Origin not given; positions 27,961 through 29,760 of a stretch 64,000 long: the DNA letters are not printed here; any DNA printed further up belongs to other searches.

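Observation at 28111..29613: Orphan PurD-like ATP-grasp enzyme preceded by a ~200-nt polypurine tract encoding a K/E-rich low-complexity N-terminus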

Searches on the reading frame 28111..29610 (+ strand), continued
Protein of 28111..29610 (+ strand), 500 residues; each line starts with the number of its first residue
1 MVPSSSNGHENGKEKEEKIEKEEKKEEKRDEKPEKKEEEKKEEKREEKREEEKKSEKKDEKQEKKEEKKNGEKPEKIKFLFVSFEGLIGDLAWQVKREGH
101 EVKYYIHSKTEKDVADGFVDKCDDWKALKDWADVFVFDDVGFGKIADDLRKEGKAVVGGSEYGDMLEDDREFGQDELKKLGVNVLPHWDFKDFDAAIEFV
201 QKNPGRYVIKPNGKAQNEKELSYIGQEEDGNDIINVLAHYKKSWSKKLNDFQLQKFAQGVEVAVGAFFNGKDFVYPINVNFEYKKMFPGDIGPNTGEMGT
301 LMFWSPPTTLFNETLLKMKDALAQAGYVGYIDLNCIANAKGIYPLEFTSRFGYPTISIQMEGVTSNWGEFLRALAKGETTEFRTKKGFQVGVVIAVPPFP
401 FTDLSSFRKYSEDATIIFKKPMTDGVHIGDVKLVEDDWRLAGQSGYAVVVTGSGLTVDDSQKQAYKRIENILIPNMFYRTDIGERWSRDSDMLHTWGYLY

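Call 45: search_protein_families(library=pfam, proteins=[L051:464-1261:+, L045:3-1070:+, L091:3375-5753:+, L040:4380-7001:+, L026:5346-7001:+, L021:3632-5335:+, L051:2626-6873:+, L063:3340-4578:+, L026:8580-11057:-, L060:2230-3759:+], max_evalue=0.001)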
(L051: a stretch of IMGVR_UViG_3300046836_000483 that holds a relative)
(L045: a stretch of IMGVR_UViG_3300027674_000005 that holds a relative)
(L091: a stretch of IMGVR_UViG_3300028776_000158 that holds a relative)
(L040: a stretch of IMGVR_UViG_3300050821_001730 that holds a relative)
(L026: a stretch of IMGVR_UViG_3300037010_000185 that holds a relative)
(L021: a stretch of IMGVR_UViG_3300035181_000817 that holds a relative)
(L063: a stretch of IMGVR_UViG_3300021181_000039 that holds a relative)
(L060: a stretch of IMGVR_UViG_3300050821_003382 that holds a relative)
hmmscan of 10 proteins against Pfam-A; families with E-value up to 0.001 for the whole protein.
L051:464-1261:+ (266 aa): 0 families

L045:3-1070:+ (356 aa): 0 families

L091:3375-5753:+ (793 aa): 0 families

L040:4380-7001:+ (874 aa): 0 families

L026:5346-7001:+ (552 aa): 0 families

L021:3632-5335:+ (568 aa): 0 families

L051:2626-6873:+ (1416 aa): 0 families

L063:3340-4578:+ (413 aa): 0 families

L026:8580-11057:- (826 aa): 4 families
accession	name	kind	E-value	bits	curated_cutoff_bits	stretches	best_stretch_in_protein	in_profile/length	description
PF06048.17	DUF927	-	9.1e-28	98.2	22.6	1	277-555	7-281/284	Domain of unknown function (DUF927)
PF09250.16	Prim-Pol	-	9.7e-14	52.6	22.8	1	8-153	3-152/158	Bifunctional DNA primase/polymerase, N-terminal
PF08708.16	PriCT_1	-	3.5e-07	30.1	21.1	1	188-245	3-59/67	Primase C terminal 1 (PriCT-1)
PF00005.33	ABC_tran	-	0.00092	20.3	25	0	459-494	5-40/137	ABC transporter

L060:2230-3759:+ (510 aa): 0 families

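Call 52: search_protein_families(library=pfam, proteins=[P0121, P0123, P0126, P0143, P0175, P0236, P0249, P0185, P0159], max_evalue=0.001)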
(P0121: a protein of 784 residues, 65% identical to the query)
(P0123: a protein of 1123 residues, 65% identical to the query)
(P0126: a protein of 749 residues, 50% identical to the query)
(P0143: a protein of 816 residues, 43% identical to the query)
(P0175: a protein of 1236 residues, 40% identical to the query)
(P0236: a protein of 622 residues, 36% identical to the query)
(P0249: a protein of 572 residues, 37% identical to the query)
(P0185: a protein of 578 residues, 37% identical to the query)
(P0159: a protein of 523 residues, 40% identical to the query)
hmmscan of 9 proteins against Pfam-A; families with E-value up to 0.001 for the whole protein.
P0121 (784 aa): 3 families
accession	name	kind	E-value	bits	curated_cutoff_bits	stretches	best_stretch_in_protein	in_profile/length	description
PF01071.24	GARS_A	-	7.5e-12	45.9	27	1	107-286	3-187/194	Phosphoribosylglycinamide synthetase, ATP-grasp (A) domain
PF14528.11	LAGLIDADG_3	-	5.3e-11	43.1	22.5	1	509-565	2-60/82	LAGLIDADG-like domain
PF02843.22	GARS_C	-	1.7e-09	38.3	34.8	1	704-769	30-92/92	Phosphoribosylglycinamide synthetase, C domain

P0123 (1123 aa): 5 families
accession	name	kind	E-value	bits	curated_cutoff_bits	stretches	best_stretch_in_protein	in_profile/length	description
PF01071.24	GARS_A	-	4.5e-13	49.9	27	1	94-234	3-140/194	Phosphoribosylglycinamide synthetase, ATP-grasp (A) domain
PF13403.11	Hint_2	-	6.7e-10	39.9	28.4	1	224-324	2-113/147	Hint domain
PF14890.11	Intein_splicing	-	8.7e-09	35.8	35.8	0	644-957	20-144/155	Intein splicing domain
PF14528.11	LAGLIDADG_3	-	2.9e-08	34.3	22.5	0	463-506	12-61/82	LAGLIDADG-like domain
PF02843.22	GARS_C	-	1.2e-07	32.3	34.8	1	1034-1109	15-92/92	Phosphoribosylglycinamide synthetase, C domain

P0126 (749 aa): 3 families
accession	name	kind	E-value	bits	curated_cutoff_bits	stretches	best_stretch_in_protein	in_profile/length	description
PF02843.22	GARS_C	-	3.6e-09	37.3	34.8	1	640-735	2-92/92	Phosphoribosylglycinamide synthetase, C domain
PF01071.24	GARS_A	-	3.6e-06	27.4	27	1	98-220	5-125/194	Phosphoribosylglycinamide synthetase, ATP-grasp (A) domain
PF14528.11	LAGLIDADG_3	-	4.3e-06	27.3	22.5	1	425-487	3-69/82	LAGLIDADG-like domain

P0143 (816 aa): 3 families
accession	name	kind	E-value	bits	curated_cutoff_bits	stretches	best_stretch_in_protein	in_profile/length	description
PF01071.24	GARS_A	-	7.1e-12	46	27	1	93-232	2-139/194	Phosphoribosylglycinamide synthetase, ATP-grasp (A) domain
PF02843.22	GARS_C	-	5.9e-08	33.4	34.8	1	689-764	14-92/92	Phosphoribosylglycinamide synthetase, C domain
PF14528.11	LAGLIDADG_3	-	1.4e-05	25.7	22.5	0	507-555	5-55/82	LAGLIDADG-like domain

P0175 (1236 aa): 7 families
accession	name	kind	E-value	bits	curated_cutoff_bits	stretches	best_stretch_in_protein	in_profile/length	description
PF01071.24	GARS_A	-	4.3e-11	43.4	27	1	685-842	2-167/194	Phosphoribosylglycinamide synthetase, ATP-grasp (A) domain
PF04233.19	Phage_Mu_F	-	1.1e-09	39.4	29.6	1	1107-1229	6-111/112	Phage Mu protein F like protein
PF05133.19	SPP1_portal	-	4e-07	29.8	25.5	1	71-172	47-149/416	Phage portal protein, SPP1 Gp6-like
PF04860.17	Phage_portal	-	6.2e-07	29.3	39.1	1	105-360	46-284/321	Phage portal protein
PF02843.22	GARS_C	-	1.3e-05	25.8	34.8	1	906-1006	2-92/92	Phosphoribosylglycinamide synthetase, C domain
PF02655.19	ATP-grasp_3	-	7.8e-05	23.3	23.2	0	712-851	23-144/160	ATP-grasp domain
PF06074.18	Portal_Mu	-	0.00017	21.5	23.9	0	62-132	4-76/336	Portal protein of Mu bacteriophage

P0236 (622 aa): 2 families
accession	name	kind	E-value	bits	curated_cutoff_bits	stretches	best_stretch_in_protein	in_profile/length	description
PF01071.24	GARS_A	-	0.00023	21.5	27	1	215-349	11-136/194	Phosphoribosylglycinamide synthetase, ATP-grasp (A) domain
PF02843.22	GARS_C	-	0.00052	20.7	34.8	0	501-558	34-89/92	Phosphoribosylglycinamide synthetase, C domain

P0249 (572 aa): 2 families
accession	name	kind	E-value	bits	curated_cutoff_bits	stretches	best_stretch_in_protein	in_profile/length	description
PF01071.24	GARS_A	-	3.1e-13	50.4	27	1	222-417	5-193/194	Phosphoribosylglycinamide synthetase, ATP-grasp (A) domain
PF02843.22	GARS_C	-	5.4e-07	30.3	34.8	1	512-561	44-92/92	Phosphoribosylglycinamide synthetase, C domain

P0185 (578 aa): 3 families
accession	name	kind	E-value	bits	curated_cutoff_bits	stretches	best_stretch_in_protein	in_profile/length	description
PF01071.24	GARS_A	-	1.2e-11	45.2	27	1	102-283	5-192/194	Phosphoribosylglycinamide synthetase, ATP-grasp (A) domain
PF02843.22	GARS_C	-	7.8e-08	33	34.8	1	351-415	29-91/92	Phosphoribosylglycinamide synthetase, C domain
PF00856.33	SET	-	0.00013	22.7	22.4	0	544-565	83-104/105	SET domain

P0159 (523 aa): 2 families
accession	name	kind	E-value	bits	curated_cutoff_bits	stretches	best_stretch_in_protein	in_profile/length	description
PF01071.24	GARS_A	-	1.5e-13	51.5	27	1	90-270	3-192/194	Phosphoribosylglycinamide synthetase, ATP-grasp (A) domain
PF02843.22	GARS_C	-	1.1e-08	35.7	34.8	1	307-400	3-92/92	Phosphoribosylglycinamide synthetase, C domain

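Call 54: find_related_loci(query=A3, collection=genome_contigs, flank=8000)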
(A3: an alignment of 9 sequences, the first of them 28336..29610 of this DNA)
Query A3 (425 aa) in genome_contigs; peptide patterns used: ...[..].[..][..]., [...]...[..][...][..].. (x = any residue, [..] = any of these).
600 stretches matched a pattern (row limit reached: there are more); 578 encode a relative of the query (tblastn E <= 1e-3); the best 80 are kept; 80 distinct loci.
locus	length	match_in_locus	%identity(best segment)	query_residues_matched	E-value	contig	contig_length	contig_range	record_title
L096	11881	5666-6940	76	1-425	0e+0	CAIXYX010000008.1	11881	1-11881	uncultured Candidatus Micrarchaeota archaeon isolate A14_bin-2075 genome assembly, contig: bin-2075:008/146, whole genom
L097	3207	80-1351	72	1-425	0e+0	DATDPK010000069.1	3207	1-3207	MAG TPA_asm: Candidatus Nanoarchaeia archaeon isolate SMAG_U7919 k141_2499611, whole genome shotgun sequence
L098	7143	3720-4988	71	1-424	0e+0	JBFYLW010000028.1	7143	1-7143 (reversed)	MAG: Nanoarchaeota archaeon isolate PPR_0046 k121_4974601, whole genome shotgun sequence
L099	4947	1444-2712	71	1-424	0e+0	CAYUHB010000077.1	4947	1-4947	MAG TPA_asm: uncultured Methanosarcinales archaeon isolate binchicken_co119_486 genome assembly, contig: NODE_27693_leng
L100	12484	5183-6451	71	1-424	0e+0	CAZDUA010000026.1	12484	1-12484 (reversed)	MAG TPA_asm: uncultured Methanosarcinales archaeon isolate binchicken_co165_291 genome assembly, contig: k141_1611292, w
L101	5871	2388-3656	72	1-424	0e+0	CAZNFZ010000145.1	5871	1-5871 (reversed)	MAG TPA_asm: uncultured Methanosarcinales archaeon isolate binchicken_co165_133 genome assembly, contig: k141_22475, who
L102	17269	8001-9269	70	3-425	0e+0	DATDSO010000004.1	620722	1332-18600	MAG TPA_asm: archaeon isolate SMAG_U8005 k141_245322, whole genome shotgun sequence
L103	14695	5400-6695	71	1-424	0e+0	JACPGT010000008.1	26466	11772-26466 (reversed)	MAG: Candidatus Micrarchaeota archaeon isolate NC_groundwater_395_Ag_B-0.1um_58_13 GD18-4_B1_scaffold_368918, whole geno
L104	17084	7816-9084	71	1-424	0e+0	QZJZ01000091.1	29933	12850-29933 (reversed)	MAG: Candidatus Auribacter fodinae isolate SURF_26 Ga0104751_1002286, whole genome shotgun sequence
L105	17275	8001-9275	69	1-425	0e+0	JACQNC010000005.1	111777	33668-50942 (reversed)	MAG: Candidatus Woesearchaeota archaeon isolate NC_groundwater_1245_Ag_S-0.1um_57_86 S_p1_S3_coassembly_k141_387721, who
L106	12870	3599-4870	69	1-424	0e+0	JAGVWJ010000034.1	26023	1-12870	Candidatus Micrarchaeota archaeon isolate RIFCSPLOWO2_12_FULL_37_11 rifcsplowo2_12_scaffold_3583, whole genome shotgun s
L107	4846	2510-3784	68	1-425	0e+0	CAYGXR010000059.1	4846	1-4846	MAG TPA_asm: Candidatus Woesearchaeota archaeon isolate ERP119294_co2_383 genome assembly, contig: k141_838233, whole ge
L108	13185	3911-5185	68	1-425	0e+0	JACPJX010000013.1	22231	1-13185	MAG: Candidatus Aenigmatarchaeota archaeon isolate NC_groundwater_479_Ag_S-0.1um_50_8 S35_SO-1_scaffold_23371, whole gen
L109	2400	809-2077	69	3-425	0e+0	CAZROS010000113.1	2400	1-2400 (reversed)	MAG TPA_asm: uncultured archaeon isolate binchicken_co38_60 genome assembly, contig: NODE_90553_length_2400_cov_7.788486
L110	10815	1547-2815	67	3-425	0e+0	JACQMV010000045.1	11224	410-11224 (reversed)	MAG: Candidatus Woesearchaeota archaeon isolate NC_groundwater_1238_Ag_S-0.1um_39_91 S_p1_S3_coassembly_k141_2041783, wh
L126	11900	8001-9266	67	4-425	0e+0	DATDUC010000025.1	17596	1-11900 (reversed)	MAG TPA_asm: archaeon isolate SMAG_U8047 k141_386991, whole genome shotgun sequence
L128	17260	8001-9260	66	3-424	0e+0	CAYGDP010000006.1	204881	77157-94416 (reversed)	MAG TPA_asm: uncultured Verrucomicrobiota bacterium isolate ERP113451_co3_44 genome assembly, contig: NODE_9_length_2048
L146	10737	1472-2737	65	3-424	0e+0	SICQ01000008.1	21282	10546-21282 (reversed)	MAG: Candidatus Ryanbacteria bacterium isolate Baikal-deep-G209 BACOMB-C11789, whole genome shotgun sequence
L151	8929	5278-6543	65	3-424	0e+0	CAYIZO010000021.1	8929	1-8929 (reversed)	MAG TPA_asm: uncultured Candidatus Saccharibacteria bacterium isolate ERP119705_co9_298 genome assembly, contig: NODE_11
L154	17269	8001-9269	65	3-425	0e+0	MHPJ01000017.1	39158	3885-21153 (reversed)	MAG: Candidatus Staskawiczbacteria bacterium RIFOXYB1_FULL_37_44 rifoxyb1_full_scaffold_585, whole genome shotgun sequen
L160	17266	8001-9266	65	2-423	0e+0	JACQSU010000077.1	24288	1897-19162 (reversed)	MAG: Candidatus Woesearchaeota archaeon isolate NC_groundwater_1393_Ag_S-0.2um_49_28 S_p2_S4_coassembly_k141_3657613, wh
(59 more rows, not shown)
